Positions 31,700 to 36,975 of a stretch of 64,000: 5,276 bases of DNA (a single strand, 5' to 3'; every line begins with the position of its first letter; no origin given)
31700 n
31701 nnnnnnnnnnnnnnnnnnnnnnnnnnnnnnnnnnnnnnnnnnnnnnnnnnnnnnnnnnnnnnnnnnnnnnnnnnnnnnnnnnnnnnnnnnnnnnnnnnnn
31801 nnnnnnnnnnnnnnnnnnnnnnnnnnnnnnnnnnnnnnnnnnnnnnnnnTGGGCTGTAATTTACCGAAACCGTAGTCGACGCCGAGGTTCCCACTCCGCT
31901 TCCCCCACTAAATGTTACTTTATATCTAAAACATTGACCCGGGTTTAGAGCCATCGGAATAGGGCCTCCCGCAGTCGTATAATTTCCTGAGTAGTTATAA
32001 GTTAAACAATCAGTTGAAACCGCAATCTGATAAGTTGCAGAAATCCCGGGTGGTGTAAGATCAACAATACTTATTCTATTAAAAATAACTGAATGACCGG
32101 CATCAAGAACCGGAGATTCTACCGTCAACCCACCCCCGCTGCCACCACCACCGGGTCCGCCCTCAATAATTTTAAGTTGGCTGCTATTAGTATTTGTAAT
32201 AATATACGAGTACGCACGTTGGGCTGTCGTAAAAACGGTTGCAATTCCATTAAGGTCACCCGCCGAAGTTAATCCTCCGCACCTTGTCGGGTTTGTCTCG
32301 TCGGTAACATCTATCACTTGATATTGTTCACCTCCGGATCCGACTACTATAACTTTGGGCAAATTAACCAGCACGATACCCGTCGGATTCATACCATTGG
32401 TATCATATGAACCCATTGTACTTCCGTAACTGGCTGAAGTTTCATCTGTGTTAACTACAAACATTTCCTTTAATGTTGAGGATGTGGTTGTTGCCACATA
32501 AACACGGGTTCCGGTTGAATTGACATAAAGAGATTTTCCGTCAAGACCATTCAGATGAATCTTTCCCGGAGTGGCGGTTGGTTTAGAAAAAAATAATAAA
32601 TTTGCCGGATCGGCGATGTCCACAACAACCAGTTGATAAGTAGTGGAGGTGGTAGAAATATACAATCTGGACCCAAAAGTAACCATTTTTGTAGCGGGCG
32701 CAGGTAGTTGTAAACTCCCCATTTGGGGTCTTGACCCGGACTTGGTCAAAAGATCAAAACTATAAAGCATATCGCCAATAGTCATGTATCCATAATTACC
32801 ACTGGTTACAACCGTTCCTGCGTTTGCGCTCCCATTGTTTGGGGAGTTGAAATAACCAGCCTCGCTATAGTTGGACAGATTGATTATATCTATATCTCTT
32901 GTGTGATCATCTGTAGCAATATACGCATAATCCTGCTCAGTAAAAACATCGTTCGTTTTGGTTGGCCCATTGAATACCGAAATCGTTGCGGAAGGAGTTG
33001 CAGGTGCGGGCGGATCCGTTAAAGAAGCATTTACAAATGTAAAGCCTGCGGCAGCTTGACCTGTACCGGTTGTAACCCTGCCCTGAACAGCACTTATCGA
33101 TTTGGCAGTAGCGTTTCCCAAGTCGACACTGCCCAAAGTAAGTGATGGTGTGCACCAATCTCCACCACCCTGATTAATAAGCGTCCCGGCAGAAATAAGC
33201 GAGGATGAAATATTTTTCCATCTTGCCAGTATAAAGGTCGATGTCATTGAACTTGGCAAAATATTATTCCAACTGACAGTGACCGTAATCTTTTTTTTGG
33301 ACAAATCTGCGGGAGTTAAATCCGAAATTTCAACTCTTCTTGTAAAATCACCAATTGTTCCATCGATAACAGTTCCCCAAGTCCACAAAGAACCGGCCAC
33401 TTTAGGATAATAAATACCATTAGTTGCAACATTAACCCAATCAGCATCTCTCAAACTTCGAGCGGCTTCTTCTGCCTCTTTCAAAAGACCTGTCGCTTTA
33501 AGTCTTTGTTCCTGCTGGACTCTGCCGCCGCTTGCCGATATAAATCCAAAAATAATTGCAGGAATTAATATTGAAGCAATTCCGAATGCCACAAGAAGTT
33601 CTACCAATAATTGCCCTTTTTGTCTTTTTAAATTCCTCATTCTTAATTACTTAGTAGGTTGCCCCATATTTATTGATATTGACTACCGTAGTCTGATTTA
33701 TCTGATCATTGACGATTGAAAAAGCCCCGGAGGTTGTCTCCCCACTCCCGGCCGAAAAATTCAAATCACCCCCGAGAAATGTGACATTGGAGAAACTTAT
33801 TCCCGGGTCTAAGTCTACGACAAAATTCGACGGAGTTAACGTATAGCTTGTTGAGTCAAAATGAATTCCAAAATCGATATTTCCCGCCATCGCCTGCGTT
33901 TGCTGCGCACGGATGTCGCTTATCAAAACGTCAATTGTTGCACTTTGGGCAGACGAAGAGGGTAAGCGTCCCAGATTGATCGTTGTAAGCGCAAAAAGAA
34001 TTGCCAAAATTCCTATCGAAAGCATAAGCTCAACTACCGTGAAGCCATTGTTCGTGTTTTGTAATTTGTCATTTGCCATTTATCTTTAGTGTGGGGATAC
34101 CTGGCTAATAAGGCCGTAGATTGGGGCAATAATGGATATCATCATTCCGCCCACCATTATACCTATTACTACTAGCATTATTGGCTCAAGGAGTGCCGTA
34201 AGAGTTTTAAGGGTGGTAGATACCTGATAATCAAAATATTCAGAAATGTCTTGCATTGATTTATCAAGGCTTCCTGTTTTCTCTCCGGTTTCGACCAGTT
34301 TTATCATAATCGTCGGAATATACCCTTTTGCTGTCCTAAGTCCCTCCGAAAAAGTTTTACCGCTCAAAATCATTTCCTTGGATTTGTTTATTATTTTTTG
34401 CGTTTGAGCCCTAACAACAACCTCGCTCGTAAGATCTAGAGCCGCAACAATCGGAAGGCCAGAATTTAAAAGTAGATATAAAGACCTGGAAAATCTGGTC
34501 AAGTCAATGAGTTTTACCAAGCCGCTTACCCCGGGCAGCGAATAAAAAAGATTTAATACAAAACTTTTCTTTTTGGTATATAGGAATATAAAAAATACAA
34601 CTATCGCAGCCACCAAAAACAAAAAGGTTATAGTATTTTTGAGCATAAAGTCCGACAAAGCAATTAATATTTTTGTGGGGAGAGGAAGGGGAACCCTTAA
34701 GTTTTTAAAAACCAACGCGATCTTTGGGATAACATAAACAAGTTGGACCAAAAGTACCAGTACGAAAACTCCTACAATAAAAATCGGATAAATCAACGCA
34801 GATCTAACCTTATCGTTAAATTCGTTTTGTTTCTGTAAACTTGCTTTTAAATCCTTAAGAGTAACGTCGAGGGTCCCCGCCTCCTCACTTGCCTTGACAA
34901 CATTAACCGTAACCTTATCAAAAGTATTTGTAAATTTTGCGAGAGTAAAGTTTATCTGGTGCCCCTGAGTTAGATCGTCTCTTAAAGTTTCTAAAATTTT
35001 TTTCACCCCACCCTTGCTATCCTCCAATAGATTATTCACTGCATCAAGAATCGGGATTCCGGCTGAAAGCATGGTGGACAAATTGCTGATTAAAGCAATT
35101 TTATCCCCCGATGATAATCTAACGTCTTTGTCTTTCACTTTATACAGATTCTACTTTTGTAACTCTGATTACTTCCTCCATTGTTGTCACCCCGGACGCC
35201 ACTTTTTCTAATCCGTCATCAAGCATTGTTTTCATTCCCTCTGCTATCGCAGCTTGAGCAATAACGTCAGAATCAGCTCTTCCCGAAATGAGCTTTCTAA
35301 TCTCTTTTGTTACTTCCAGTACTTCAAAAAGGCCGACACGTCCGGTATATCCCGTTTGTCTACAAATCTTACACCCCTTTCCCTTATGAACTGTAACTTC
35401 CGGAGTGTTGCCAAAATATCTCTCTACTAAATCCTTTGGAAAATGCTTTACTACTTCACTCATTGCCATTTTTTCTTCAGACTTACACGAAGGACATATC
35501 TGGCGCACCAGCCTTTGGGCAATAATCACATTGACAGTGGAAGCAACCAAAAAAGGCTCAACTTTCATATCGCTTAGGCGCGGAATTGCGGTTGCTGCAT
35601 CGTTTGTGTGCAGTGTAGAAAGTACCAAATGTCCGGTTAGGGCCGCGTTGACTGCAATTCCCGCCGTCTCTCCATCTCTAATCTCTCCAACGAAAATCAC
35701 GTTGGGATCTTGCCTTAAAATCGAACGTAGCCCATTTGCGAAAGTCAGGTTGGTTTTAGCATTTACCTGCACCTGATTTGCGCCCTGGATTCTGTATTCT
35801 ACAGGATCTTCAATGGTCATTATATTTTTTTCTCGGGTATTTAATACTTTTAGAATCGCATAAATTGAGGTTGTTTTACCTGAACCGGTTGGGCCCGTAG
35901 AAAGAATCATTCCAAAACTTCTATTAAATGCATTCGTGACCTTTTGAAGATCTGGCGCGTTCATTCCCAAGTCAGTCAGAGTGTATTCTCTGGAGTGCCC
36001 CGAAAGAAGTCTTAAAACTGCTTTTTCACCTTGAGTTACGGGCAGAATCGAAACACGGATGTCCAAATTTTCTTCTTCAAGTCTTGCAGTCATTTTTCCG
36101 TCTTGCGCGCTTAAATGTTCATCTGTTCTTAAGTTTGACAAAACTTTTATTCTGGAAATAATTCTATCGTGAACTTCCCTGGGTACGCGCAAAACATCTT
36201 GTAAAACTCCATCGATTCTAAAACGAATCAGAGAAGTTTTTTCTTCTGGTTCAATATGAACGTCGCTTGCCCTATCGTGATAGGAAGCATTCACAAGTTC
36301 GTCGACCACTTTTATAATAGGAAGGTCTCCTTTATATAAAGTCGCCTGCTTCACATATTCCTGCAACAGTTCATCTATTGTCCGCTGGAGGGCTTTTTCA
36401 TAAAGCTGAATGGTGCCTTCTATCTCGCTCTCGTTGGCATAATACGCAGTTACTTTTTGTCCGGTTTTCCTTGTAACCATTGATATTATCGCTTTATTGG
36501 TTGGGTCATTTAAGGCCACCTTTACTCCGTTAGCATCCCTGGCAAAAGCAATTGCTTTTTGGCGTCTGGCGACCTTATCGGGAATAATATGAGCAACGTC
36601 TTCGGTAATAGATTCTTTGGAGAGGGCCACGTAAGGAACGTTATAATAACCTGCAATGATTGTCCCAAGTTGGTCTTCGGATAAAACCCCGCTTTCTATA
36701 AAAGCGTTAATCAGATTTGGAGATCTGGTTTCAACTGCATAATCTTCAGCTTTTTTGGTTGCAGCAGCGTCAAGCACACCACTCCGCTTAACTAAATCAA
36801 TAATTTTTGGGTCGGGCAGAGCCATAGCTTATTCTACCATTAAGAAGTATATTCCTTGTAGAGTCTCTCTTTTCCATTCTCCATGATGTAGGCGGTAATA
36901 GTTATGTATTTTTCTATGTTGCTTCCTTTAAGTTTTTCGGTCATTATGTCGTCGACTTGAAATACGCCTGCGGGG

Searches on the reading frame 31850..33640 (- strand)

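Call 12: search_protein_families(library=pfam, proteins=[window:31850-33640:-], max_evalue=0.001)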
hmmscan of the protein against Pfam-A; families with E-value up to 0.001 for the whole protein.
window:31850-33640:- (597 aa): 1 family
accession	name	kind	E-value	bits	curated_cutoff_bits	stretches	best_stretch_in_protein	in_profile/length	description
PF08309.17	LVIVD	-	1.2e-05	25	20.2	0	228-262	3-38/42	LVIVD repeat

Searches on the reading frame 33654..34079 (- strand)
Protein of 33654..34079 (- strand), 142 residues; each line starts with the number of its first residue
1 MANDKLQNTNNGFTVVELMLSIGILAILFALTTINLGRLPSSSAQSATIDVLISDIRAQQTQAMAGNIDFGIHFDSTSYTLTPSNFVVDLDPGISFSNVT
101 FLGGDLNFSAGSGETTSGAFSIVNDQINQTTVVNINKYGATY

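Call 12: search_protein_families(library=pfam, proteins=[window:33654-34079:-], max_evalue=0.001)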
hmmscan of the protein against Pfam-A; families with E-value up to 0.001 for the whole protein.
window:33654-34079:- (142 aa): 1 family
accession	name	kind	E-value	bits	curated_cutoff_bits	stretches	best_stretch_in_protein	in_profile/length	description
PF07963.17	N_methyl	-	4e-05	23.4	21.2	1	9-31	3-25/27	Prokaryotic N-terminal methylation motif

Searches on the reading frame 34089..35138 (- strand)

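Call 12: search_protein_families(library=pfam, proteins=[window:34089-35138:-], max_evalue=0.001)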
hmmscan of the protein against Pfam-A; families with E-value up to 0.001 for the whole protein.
window:34089-35138:- (350 aa): 1 family
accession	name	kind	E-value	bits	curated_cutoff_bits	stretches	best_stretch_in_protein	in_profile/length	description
PF00482.28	T2SSF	-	3.8e-45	153.3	25.2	2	216-339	1-125/125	Type II secretion system (T2SS), protein F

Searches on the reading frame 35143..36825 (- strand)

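Call 12: search_protein_families(library=pfam, proteins=[window:35143-36825:-], max_evalue=0.001)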
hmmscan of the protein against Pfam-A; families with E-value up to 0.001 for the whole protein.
window:35143-36825:- (561 aa): 2 families
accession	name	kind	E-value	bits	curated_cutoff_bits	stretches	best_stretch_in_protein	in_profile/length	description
PF00437.27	T2SSE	-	1.6e-128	428.9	24.9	1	165-554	3-370/370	Type II/IV secretion system protein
PF05157.20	MshEN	-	9.9e-14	51.5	23.1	1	61-144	1-85/90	MshEN domain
